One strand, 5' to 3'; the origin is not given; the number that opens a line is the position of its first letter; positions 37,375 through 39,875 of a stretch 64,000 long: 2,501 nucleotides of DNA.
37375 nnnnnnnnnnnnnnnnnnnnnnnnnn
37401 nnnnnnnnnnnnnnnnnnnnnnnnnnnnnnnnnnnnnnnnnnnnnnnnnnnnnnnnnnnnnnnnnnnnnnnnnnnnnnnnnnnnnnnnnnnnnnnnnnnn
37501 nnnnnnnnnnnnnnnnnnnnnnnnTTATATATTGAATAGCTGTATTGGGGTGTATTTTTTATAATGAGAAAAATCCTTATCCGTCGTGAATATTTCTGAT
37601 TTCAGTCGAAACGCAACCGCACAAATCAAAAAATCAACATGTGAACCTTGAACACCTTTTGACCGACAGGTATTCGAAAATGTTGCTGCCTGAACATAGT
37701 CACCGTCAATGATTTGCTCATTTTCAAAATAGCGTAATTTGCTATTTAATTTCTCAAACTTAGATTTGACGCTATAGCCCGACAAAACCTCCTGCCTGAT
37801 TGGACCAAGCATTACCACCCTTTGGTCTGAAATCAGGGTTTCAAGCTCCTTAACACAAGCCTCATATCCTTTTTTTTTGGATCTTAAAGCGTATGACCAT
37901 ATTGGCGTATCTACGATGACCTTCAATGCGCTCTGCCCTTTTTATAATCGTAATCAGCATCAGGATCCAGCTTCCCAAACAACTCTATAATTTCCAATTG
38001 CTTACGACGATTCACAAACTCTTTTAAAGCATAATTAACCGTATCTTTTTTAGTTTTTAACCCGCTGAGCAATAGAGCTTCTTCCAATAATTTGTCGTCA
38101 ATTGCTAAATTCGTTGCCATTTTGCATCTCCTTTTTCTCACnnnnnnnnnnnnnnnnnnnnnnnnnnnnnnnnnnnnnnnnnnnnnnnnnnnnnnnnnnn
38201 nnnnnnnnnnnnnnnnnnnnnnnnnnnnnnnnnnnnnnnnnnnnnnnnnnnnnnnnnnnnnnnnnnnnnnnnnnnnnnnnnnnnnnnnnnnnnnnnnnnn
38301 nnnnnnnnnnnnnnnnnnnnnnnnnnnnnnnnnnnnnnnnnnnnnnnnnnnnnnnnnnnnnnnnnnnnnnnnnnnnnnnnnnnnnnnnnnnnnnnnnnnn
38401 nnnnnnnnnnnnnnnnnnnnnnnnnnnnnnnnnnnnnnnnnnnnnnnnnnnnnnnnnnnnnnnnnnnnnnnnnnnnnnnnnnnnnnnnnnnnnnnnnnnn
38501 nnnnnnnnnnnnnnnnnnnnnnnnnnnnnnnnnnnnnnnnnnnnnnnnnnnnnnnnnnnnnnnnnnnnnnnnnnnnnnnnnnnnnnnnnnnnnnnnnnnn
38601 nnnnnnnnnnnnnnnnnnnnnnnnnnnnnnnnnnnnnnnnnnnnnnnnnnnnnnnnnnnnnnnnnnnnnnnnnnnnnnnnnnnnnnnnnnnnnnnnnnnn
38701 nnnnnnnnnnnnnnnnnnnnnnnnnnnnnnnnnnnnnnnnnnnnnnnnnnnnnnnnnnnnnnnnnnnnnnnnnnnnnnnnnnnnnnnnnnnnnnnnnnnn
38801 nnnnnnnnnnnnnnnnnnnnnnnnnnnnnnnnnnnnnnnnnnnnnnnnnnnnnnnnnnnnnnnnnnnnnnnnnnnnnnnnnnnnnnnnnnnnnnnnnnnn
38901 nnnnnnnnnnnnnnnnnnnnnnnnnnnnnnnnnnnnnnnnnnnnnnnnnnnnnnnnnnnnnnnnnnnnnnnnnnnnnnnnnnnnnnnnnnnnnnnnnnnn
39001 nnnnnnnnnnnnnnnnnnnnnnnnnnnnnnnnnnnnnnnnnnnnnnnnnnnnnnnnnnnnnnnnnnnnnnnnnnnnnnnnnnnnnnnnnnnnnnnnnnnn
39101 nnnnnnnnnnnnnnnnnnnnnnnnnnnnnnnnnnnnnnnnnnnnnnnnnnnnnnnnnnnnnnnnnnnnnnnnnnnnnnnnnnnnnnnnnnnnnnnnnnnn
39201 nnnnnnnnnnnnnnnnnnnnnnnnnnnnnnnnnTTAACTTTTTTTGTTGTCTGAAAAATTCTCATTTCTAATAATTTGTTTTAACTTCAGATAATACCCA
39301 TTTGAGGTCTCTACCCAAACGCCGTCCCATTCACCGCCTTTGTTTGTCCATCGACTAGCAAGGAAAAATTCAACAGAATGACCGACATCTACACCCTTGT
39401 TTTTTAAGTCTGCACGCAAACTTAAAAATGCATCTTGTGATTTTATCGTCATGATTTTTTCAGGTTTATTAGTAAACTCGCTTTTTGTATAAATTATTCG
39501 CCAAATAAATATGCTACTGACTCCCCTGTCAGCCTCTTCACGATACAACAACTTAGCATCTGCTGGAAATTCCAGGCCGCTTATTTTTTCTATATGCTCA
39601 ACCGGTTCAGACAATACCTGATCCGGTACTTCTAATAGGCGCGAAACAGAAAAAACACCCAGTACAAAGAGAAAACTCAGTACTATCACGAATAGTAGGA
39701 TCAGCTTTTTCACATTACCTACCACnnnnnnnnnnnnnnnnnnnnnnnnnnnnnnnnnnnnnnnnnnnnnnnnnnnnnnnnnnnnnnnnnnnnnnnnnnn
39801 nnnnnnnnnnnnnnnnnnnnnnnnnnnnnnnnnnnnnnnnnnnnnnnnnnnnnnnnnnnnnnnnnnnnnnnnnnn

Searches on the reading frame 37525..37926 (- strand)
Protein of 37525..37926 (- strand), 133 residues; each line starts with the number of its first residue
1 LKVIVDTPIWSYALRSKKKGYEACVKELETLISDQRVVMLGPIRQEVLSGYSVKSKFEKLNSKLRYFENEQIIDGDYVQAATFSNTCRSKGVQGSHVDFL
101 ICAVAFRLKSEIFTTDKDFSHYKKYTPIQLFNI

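Call 6: search_protein_families(library=pfam, proteins=[window:37525-37926:-], max_evalue=0.01)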
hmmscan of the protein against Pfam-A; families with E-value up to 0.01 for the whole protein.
window:37525-37926:- (133 aa): 1 family
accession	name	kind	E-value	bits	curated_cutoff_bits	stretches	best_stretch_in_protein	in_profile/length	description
PF01850.27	PIN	-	6.2e-11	43.4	23.6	1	3-124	1-119/120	PIN domain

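Call 35: find_encoding_contigs(protein=window:37525-37926:-, flank=10000, max_places=10)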
Protein window:37525-37926:- (133 aa): 4 contigs read that carry it; 2 places shown.
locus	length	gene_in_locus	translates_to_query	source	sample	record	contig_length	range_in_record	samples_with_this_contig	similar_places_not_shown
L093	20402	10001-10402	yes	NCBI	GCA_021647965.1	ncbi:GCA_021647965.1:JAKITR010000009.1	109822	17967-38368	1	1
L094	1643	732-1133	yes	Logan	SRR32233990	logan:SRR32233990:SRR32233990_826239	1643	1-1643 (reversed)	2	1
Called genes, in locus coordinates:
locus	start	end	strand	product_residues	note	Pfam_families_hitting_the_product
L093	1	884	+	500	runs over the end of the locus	PF22341:GSPE_N1E, PF00437:T2SSE, PF25199:nSTAND_NTPase5 (weak), PF13401:AAA_22 (weak)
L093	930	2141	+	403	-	PF28597:T2SSF_N, PF00482:T2SSF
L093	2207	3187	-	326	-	PF13495:Phage_int_SAM_4, PF00589:Phage_integrase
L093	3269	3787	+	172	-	-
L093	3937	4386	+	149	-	-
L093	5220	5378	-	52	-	PF13495:Phage_int_SAM_4 (weak)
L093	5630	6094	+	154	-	-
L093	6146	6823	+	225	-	-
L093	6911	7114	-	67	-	-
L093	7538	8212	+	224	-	-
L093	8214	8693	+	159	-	-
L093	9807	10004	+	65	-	PF09957:VapB_antitoxin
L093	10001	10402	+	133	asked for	PF01850:PIN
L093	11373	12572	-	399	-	PF17785:PUA_3, PF10672:Methyltrans_SAM, PF02005:TRM, PF02475:TRM5-TYW2_MTfase, PF03602:Cons_hypoth95, PF05175:MTS, PF09445:Methyltransf_15, PF13847:Methyltransf_31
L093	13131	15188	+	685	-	PF03190:Thioredox_DsbH, PF13899:Thioredoxin_7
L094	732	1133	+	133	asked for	PF01850:PIN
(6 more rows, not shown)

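Call 70: search_protein_families(library=ncbifam, proteins=[window:37525-37926:-], max_evalue=0.00001)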
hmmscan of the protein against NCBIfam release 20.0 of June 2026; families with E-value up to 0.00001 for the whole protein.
window:37525-37926:- (133 aa): 1 family
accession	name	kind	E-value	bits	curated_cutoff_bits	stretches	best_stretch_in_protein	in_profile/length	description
NF047959.1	TA_toxin_VapC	equivalog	3.4e-23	82.1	80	1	3-127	1-124/125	type II toxin-antitoxin system VapC family toxin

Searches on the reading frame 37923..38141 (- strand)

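Call 6: search_protein_families(library=pfam, proteins=[window:37923-38141:-], max_evalue=0.01)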
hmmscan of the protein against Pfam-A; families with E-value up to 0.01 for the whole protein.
window:37923-38141:- (72 aa): 1 family
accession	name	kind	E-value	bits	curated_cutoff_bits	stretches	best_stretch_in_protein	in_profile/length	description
PF09957.15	VapB_antitoxin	-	6.4e-18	64.8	23.4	1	8-54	1-47/47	Bacterial antitoxin of type II TA system, VapB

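Call 70: search_protein_families(library=ncbifam, proteins=[window:37923-38141:-], max_evalue=0.00001)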
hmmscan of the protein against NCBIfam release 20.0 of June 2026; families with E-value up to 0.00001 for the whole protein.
window:37923-38141:- (72 aa): 0 families

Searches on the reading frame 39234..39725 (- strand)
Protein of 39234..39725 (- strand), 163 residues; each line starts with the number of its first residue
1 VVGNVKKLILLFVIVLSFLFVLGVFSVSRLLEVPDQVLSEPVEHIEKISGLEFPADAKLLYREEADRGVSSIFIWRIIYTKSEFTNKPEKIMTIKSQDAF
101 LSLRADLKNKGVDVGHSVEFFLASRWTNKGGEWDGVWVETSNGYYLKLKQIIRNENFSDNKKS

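Call 6: search_protein_families(library=pfam, proteins=[window:39234-39725:-], max_evalue=0.01)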
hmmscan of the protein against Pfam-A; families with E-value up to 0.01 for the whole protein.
window:39234-39725:- (163 aa): 0 families

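Call 41: search_protein_families(library=pfam, proteins=[window:39234-39725:-], max_evalue=10)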
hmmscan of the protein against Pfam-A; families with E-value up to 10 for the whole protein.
window:39234-39725:- (163 aa): 1 family
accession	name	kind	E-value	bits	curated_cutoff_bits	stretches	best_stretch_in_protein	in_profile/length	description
PF12729.13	4HB_MCP_1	-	0.16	12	27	1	6-32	6-32/181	Four helix bundle sensory module for signal transduction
